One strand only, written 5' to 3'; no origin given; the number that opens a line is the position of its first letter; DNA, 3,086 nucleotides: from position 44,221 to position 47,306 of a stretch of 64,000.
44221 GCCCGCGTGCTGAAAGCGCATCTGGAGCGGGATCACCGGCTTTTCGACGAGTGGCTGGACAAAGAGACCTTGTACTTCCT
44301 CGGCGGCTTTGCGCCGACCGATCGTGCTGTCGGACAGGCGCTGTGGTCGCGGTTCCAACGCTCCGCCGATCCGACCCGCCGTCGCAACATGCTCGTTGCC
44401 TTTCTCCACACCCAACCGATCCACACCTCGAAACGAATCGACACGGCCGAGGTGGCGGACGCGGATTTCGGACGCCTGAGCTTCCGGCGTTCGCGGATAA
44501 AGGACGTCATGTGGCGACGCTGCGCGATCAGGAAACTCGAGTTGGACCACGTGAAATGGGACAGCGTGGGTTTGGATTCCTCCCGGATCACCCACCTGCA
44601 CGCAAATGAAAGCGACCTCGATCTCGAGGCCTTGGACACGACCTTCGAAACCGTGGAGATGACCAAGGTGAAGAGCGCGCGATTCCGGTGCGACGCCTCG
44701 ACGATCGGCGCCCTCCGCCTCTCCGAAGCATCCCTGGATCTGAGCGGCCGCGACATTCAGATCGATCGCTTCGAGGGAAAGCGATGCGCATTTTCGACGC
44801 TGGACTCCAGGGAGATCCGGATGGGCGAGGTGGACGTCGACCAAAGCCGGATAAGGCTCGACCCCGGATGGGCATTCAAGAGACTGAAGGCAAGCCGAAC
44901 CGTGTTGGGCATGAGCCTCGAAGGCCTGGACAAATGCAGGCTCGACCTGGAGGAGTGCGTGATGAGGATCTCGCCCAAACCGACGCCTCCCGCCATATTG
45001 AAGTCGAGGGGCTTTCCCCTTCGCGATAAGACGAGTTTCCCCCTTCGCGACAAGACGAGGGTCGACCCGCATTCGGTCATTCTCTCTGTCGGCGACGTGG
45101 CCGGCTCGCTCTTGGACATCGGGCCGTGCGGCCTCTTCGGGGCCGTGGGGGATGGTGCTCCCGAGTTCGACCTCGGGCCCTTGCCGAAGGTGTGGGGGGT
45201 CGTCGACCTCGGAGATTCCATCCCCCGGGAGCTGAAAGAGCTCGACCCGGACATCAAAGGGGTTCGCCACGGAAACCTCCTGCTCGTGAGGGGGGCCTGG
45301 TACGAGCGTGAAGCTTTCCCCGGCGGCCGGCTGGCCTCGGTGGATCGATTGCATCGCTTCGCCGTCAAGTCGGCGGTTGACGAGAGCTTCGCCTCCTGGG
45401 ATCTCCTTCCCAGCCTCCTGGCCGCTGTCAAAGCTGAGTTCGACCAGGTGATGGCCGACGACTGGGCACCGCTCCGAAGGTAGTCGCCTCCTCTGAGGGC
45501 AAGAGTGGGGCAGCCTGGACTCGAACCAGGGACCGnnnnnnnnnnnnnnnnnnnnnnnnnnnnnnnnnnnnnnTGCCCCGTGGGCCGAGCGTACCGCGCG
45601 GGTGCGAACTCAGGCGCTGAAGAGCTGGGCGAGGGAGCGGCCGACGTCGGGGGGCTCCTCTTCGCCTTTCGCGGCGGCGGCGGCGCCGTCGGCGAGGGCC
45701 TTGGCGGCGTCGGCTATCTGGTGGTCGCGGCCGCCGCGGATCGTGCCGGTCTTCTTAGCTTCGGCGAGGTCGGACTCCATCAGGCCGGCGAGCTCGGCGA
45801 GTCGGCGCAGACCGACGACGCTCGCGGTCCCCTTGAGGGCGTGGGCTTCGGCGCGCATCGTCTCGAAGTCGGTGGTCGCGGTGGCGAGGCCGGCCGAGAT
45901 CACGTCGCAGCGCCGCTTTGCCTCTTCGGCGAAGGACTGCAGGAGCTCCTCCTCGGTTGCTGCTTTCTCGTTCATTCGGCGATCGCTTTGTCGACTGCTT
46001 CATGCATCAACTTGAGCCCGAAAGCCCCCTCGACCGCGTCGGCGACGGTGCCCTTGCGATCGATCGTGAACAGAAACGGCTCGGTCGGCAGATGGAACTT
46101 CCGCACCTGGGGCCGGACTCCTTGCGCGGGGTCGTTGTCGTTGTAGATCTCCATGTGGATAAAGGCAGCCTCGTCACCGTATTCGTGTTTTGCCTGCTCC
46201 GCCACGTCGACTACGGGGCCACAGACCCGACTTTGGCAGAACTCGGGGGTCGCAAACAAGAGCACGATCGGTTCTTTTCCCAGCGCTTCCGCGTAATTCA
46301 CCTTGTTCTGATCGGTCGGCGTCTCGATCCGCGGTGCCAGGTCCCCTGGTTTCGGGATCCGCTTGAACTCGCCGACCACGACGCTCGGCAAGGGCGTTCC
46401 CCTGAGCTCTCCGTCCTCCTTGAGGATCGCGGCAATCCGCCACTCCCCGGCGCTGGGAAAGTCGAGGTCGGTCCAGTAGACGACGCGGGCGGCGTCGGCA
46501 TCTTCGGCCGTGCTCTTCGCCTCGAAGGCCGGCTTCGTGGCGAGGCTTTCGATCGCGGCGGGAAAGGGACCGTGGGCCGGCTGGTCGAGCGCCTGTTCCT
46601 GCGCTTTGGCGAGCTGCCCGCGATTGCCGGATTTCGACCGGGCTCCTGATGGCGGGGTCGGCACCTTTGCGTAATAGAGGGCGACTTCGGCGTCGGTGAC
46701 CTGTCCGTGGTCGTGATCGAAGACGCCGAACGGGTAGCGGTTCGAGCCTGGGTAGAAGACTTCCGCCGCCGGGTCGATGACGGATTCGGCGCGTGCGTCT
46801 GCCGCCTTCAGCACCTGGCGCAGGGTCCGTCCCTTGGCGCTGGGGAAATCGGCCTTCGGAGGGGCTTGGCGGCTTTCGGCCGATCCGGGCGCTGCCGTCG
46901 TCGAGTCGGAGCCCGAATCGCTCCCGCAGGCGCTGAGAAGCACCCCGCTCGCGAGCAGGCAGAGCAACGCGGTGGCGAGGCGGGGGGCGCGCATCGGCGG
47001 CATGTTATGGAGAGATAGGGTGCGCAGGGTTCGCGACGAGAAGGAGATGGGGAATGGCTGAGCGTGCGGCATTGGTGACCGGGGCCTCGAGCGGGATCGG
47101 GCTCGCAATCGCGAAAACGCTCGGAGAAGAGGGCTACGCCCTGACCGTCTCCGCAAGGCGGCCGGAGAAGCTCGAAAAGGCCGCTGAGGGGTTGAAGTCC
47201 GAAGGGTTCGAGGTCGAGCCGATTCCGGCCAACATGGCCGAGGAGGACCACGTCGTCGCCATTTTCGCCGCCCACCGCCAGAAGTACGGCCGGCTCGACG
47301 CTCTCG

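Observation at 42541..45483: Intact single-gene Mrr-nuclease / NACHT-STAND NTPase / pentapeptide-repeat protein beside a tRNA: candidate NLR-type antiphage system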

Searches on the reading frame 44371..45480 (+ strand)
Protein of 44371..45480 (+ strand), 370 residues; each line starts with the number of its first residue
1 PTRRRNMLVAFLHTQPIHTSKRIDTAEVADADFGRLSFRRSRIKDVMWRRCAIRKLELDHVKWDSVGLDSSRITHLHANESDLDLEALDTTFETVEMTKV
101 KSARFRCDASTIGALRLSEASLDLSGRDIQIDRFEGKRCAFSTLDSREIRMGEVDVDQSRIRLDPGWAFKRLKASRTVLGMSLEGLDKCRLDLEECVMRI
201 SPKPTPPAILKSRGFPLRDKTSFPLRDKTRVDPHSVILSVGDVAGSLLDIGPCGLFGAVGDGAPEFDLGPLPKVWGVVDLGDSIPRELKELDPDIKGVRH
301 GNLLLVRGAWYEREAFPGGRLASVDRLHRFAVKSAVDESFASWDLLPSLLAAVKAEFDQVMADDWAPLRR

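Call 41: search_protein_families(library=pfam, alignment_id=A2, max_evalue=0.01)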
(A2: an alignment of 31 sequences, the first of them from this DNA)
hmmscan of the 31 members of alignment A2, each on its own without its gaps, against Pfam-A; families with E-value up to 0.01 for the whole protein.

A. member 1, seq(370 aa): 1 family
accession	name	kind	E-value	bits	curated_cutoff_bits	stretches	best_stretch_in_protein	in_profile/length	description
PF13599.13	Pentapeptide_4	-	0.0037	17.7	38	0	30-74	30-74/78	Pentapeptide repeat region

B. families by the number of members that match (of 31 scanned): 2 families
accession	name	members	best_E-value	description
PF13599.13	Pentapeptide_4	16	2e-06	Pentapeptide repeat region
PF13576.12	Pentapeptide_3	1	0.003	Pentapeptide repeats (9 copies)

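Call 42: search_solved_structures(query=A2, max_evalue=10)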
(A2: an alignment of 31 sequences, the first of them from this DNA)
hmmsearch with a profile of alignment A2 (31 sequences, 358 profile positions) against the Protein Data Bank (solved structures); distinct sequences matched with E-value up to 10: 15.
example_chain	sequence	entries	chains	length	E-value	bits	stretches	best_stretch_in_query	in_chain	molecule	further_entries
2xt4_A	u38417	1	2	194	7.3e-05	25.5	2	30-123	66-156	MCBG-LIKE PROTEIN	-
2w7z_A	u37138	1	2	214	0.00015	24.4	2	34-81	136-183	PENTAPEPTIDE REPEAT FAMILY PROTEIN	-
2xt2_A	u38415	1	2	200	0.00074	22.2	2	30-133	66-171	MCBG-LIKE PROTEIN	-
6zt4_A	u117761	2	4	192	0.0048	19.5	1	22-97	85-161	Pentapeptide repeat protein MfpA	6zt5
4yei_A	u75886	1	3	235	0.0077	18.8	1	25-163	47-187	beta1mut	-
4yc5_A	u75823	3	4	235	0.0099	18.5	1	25-162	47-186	beta1 | beta1 protein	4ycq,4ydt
5dra_A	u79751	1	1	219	0.011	18.4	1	35-145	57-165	3beta1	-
4yfo_A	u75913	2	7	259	0.013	18.1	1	25-146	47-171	beta1_ex1 | 6beta1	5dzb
6fls_A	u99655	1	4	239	0.029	16.9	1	27-142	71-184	Pentapeptide repeat family protein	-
3ak5_A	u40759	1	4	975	0.063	15.8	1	104-237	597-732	Hemoglobin-binding protease hbp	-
1wxr_A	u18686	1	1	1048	0.077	15.6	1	104-237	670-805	haemoglobin protease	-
5di5_A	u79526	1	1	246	0.13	14.8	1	24-139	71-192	beta1 t801 loop variant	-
2bm4_A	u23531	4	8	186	0.24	13.9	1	39-124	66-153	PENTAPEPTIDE REPEAT FAMILY PROTEIN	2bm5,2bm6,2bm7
3pss_A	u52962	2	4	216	0.6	12.6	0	27-74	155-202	Qnr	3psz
1nr0_A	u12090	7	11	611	1.3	11.6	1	92-230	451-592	Actin interacting protein 1 | Actin-interacting protein 1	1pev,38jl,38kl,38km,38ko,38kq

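Call 45: predict_structure(alignment_id=A2)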
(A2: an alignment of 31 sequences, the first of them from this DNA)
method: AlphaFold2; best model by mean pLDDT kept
length: 370 residues; sequences in the alignment: 31
mean_pLDDT: 88.5   pTM: 0.87
mean pLDDT of the five models: 88.5, 87.8, 86.9, 86.9, 86.5
residues with pLDDT >= 90: 259; 70-90: 68; 50-70: 24; < 50: 19
segments of 3 or more residues with pLDDT < 50: 205-223
pLDDT, mean of each block of 10 residues (from residue 1): 77 96 95 98 98 98 98 99 98 98 97 98 96 97 91 96 89 96 85 96 53 40 62 96 87 92 67 93 77 89 94 95 95 65 87 98 87
secondary structure, 60 per line:
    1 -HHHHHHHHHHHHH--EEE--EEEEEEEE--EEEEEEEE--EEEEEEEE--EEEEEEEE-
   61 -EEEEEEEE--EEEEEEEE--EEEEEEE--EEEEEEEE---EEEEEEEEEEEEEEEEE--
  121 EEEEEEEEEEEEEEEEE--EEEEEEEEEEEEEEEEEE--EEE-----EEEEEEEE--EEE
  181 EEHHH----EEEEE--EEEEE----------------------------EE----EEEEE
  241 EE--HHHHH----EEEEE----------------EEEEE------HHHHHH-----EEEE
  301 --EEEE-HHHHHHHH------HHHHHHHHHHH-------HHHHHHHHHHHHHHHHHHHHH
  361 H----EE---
elements in order: H2-14 E17-19 E22-29 E32-39 E42-49 E52-59 E62-69 E72-79 E82-88 E91-98 E102-118 E121-137 E140-157 E160-162 E168-175 E178-182 E190-194 E197-201 E236-242 H245-249 E254-258 E275-279 H286-291 E297-300 E303-306 H308-315 H322-332 H340-361

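Call 47: fold_search(model_id=the predicted structure, library=pdb)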
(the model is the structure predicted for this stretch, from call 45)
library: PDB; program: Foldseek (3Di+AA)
matches with E <= 10: 304; with E <= 0.001: 0
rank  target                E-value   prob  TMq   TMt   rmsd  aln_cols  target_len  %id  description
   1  2xt2_A                4.0e-03  0.99  0.23  0.37   8.9       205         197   12  Structure of the pentapeptide repeat protein AlbG, a resistance factor for the topoisomerase poison albicidin. (released 2010-10-13)
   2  3du1                  2.1e-02  0.99  0.28  0.41   8.2       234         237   12  The 2.0 Angstrom Resolution Crystal Structure of HetL, a Pentapeptide Repeat Protein involved in Heterocyst Differentiat (released 2008-11-11)
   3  5dn0                  4.3e-02  0.54  0.17  0.24  13.1       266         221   11  t1555 loop variant (released 2016-08-31)
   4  2w7z_A                6.3e-02  0.57  0.19  0.30  10.9       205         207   11  Structure of the pentapeptide repeat protein EfsQnr, a DNA gyrase inhibitor. Free amines modified by cyclic pentylatio (released 2009-05-05)
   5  2xt2_B                1.0e-01  0.75  0.22  0.36   8.9       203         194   14  Structure of the pentapeptide repeat protein AlbG, a resistance factor for the topoisomerase poison albicidin. (released 2010-10-13)
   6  6kfn                  1.0e-01  0.75  0.25  0.29  12.7       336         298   10  Crystal structure of alginate lyase from Paenibacillus sp. str. FPU-7 (released 2019-10-30)
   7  4yc5                  1.2e-01  0.80  0.19  0.29  11.1       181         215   12  Beta1 synthetic solenoid protein (released 2016-03-09)
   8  5dns_A                1.2e-01  0.60  0.22  0.33  10.1       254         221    8  t1428 loop variant in P3221 (released 2016-09-28)
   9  2xtw_A                1.2e-01  0.80  0.21  0.34  11.6       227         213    8  Structure of QnrB1 (Full length), a plasmid-mediated fluoroquinolone resistance protein (released 2010-10-20)
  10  8u7l_A                1.3e-01  0.21  0.19  0.06  16.9       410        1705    8  Cryo-EM structure of LRRK2 bound to type II inhibitor GZD824 (released 2024-01-31)
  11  2xt4_B                1.5e-01  0.84  0.20  0.34  10.6       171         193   13  Structure of the pentapeptide repeat protein AlbG, a resistance factor for the topoisomerase poison albicidin. (released 2010-10-13)
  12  4yfo                  1.6e-01  0.82  0.25  0.34   8.8       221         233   10  beta1_ex1 (released 2016-03-16)
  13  6fls_A                1.8e-01  0.90  0.23  0.36   9.7       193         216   11  Pentapeptide repeat family protein from Clostridium botulinum (released 2018-08-15)
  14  2xty_B                1.9e-01  0.16  0.14  0.22  12.2       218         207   10  Structure of QnrB1 (R167E-Trypsin Treated), a plasmid-mediated fluoroquinolone resistance protein (released 2010-10-27)
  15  8vh5_A                1.9e-01  0.14  0.17  0.05  15.4       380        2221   10  Cryo-EM structure of Rab12-LRRK2 complex in the LRRK2 dimer state (released 2024-10-09)
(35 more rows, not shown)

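Call 86: fold_search(model_id=the predicted structure, library=viral)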
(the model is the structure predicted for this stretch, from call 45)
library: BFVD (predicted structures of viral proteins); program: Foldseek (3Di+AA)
matches with E <= 10: 415; with E <= 0.001: 0
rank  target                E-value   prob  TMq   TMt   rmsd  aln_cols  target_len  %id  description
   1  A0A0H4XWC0            2.5e-03  0.38  0.14  0.12  14.3       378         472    8  Uncharacterized protein [Salmon gill poxvirus]
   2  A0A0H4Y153            5.1e-03  0.66  0.16  0.15  12.9       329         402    8  Uncharacterized protein [Salmon gill poxvirus]
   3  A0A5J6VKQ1            2.2e-02  0.44  0.23  0.18  20.9       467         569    8  Pentapeptide repeat protein [Megaviridae environmental sample]
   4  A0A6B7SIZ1            1.0e-01  0.20  0.21  0.13  17.2       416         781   13  Tail tubular protein [Vibrio phage Seahorse]
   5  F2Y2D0                1.5e-01  0.33  0.17  0.08  13.5       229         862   12  (no name in the UniProt tables at hand)
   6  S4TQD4                1.6e-01  0.51  0.26  0.11  12.2       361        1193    7  Tail spike TSP1/Gp66 N-terminal domain-containing protein [Salmonella phage FSL SP-029]
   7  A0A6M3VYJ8            1.6e-01  0.85  0.32  0.30   8.5       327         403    8  Uncharacterized protein [Acidianus rod-shaped virus 3]
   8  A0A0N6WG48            1.7e-01  0.84  0.30  0.25  10.9       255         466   15  (no name in the UniProt tables at hand)
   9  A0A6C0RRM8            2.0e-01  0.13  0.17  0.12  14.0       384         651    9  (no name in the UniProt tables at hand)
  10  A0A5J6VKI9            2.2e-01  0.25  0.18  0.08  12.6       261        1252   10  Pentapeptide repeat protein [Megaviridae environmental sample]
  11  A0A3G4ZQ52            2.3e-01  0.04  0.11  0.06  18.2       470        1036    8  Collagen-like protein [Terrestrivirus sp.]
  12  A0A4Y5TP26            2.6e-01  0.14  0.19  0.12  15.6       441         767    9  (no name in the UniProt tables at hand)
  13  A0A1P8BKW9            2.7e-01  0.23  0.26  0.14  17.7       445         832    8  (no name in the UniProt tables at hand)
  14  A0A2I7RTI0            2.7e-01  0.08  0.14  0.08  18.8       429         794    6  (no name in the UniProt tables at hand)
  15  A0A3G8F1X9            2.9e-01  0.21  0.24  0.14  11.3       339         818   11  Tail spike [Pectobacterium phage Arno160]
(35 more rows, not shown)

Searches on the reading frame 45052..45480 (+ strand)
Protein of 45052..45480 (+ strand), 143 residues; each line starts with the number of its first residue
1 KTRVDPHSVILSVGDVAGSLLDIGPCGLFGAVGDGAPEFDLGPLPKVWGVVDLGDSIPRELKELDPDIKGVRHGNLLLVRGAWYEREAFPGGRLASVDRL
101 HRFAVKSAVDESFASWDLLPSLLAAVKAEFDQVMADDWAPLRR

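Call 63: search_solved_structures(query=A3, max_evalue=10)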
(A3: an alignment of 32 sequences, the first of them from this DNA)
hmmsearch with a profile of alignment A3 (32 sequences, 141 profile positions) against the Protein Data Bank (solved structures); distinct sequences matched with E-value up to 10: 0.

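Call 69: search_protein_representatives(alignment_id=A3)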
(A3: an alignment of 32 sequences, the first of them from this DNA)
Query: 32 sequences, 141 profile positions. Proteins with E-value up to 0.001 (for the whole library): 46; up to 1e-10: 41; up to 1e-30: 5. The best 46 are listed.
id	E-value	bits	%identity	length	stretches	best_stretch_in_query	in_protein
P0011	3.6e-38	147.3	-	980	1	2-138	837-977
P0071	1.5e-34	135.6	-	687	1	3-139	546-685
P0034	2.5e-32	128.4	-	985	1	3-139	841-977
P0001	4.4e-32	127.6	-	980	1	2-138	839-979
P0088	2.1e-31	125.4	-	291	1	4-139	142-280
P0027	2.0e-30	122.2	-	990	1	4-139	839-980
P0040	8.0e-30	120.3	-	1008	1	3-137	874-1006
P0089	1.3e-29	119.5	-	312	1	2-140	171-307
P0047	1.4e-29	119.5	-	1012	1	2-138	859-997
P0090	2.7e-29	118.5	-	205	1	3-139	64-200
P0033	9.0e-29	116.9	-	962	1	2-136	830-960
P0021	1.0e-28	116.7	-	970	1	2-138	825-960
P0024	3.2e-28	115.0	-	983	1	4-139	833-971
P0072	5.4e-28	114.3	-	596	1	4-138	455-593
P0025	1.5e-27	112.9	-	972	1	2-139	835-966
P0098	1.4e-21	93.6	-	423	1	2-138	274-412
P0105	6.2e-13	65.5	-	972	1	2-136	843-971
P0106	5.1e-12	62.6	-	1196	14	25-69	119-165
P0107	1.1e-11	61.4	-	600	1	2-131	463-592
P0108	1.6e-11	60.9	-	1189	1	4-131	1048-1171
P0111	7.0e-07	45.9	-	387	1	2-132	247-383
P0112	1.3e-06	45.1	-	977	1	4-131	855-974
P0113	1.4e-04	38.5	-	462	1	15-123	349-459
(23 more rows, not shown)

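Call 70: search_protein_families(library=pfam, proteins=[P0108, P0106, P0112, P0105, P0111, P0113, P0107, P0098], max_evalue=0.001)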
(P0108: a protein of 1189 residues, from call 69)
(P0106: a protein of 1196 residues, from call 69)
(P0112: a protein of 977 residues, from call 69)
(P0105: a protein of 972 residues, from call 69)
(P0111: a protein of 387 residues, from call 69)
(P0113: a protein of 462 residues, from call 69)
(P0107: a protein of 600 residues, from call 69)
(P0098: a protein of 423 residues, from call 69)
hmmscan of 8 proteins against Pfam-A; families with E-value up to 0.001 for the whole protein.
P0108 (1189 aa): 3 families
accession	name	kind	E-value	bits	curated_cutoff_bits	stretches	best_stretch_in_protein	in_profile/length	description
PF04471.18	Mrr_cat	-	4.9e-12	46.4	21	1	228-340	5-112/115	Restriction endonuclease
PF05729.18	NACHT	-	1.9e-07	31.5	26.7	1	409-533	3-134/167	NACHT domain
PF13599.13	Pentapeptide_4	-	4.3e-05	23.9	38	1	866-906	35-75/78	Pentapeptide repeat region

P0106 (1196 aa): 1 family
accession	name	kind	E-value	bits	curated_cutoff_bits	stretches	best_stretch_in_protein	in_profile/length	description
PF21472.2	gp6_C-domII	-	2.7e-05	25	27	0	597-627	13-43/119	Baseplate structural protein gp6, C-terminal domain II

P0112 (977 aa): 2 families
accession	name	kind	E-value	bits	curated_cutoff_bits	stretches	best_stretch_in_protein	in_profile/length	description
PF05729.18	NACHT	-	1.2e-11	45.2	26.7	1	219-363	8-158/167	NACHT domain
PF04471.18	Mrr_cat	-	1.7e-10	41.5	21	1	31-144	5-113/115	Restriction endonuclease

P0105 (972 aa): 3 families
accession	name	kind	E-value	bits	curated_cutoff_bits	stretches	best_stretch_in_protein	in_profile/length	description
PF04471.18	Mrr_cat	-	3.9e-11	43.5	21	1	13-124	6-112/115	Restriction endonuclease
PF05729.18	NACHT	-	1.2e-09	38.6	26.7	1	196-317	4-132/167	NACHT domain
PF13191.12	AAA_16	-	2.6e-05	25.2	32.6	1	194-305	26-128/167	AAA ATPase domain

P0111 (387 aa): 0 families

P0113 (462 aa): 0 families

P0107 (600 aa): 0 families

P0098 (423 aa): 0 families

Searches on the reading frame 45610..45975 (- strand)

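Call 14: search_protein_families(library=pfam, proteins=[window:45610-45975:-], max_evalue=0.001)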
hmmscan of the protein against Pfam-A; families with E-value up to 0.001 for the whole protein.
window:45610-45975:- (121 aa): 1 family
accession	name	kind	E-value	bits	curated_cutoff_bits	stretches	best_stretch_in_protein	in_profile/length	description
PF01627.28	Hpt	-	4.6e-12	46.4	24.6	1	10-75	1-60/84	Hpt domain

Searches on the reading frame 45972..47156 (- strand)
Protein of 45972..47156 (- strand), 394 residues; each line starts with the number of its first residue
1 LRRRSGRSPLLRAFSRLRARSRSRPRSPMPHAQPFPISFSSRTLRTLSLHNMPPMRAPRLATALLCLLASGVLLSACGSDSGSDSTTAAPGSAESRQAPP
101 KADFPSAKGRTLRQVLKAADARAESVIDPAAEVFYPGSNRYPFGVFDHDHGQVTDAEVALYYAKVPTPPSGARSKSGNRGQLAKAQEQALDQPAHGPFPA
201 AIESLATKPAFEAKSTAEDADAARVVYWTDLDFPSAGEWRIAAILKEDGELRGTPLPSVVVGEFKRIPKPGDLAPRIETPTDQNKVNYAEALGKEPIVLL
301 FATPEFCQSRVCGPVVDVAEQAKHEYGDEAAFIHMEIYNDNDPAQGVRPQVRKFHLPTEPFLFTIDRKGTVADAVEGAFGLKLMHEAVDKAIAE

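Call 14: search_protein_families(library=pfam, proteins=[window:45972-47156:-], max_evalue=0.001)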
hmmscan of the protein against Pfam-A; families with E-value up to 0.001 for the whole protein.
window:45972-47156:- (394 aa): 0 families

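Call 52: find_related_loci(query=window:45972-47156:-, collection=metagenome_contigs, flank=10000)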
Query window:45972-47156:- (394 aa) in metagenome_contigs; peptide patterns used: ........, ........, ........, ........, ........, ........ (x = any residue, [..] = any of these).
423 stretches matched a pattern; 288 encode a relative of the query (tblastn E <= 1e-3); the best 80 are kept; 80 distinct loci.
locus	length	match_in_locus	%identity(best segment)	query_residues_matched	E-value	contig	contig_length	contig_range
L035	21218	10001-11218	79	6-394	0e+0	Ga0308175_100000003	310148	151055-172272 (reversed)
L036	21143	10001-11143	79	30-393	0e+0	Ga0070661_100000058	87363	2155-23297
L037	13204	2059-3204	76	28-394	0e+0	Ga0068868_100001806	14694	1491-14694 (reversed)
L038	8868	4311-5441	75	37-393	0e+0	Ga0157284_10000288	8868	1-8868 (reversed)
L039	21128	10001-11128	73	37-393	0e+0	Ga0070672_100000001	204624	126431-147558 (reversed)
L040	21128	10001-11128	74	35-394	2e-178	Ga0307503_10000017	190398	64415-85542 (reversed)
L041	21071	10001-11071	79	35-393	2e-178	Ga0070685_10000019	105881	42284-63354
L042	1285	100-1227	73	37-393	0e+0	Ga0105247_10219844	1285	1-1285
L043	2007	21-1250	69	2-393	0e+0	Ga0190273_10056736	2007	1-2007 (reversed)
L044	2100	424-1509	78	35-393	0e+0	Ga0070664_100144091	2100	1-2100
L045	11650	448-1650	69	8-393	7e-175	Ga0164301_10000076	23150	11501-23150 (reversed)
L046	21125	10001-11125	73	39-393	5e-173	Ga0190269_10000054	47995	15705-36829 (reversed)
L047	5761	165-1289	72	37-393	4e-175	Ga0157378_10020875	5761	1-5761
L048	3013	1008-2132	72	39-393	0e+0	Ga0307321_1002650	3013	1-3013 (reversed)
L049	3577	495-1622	72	37-393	1e-178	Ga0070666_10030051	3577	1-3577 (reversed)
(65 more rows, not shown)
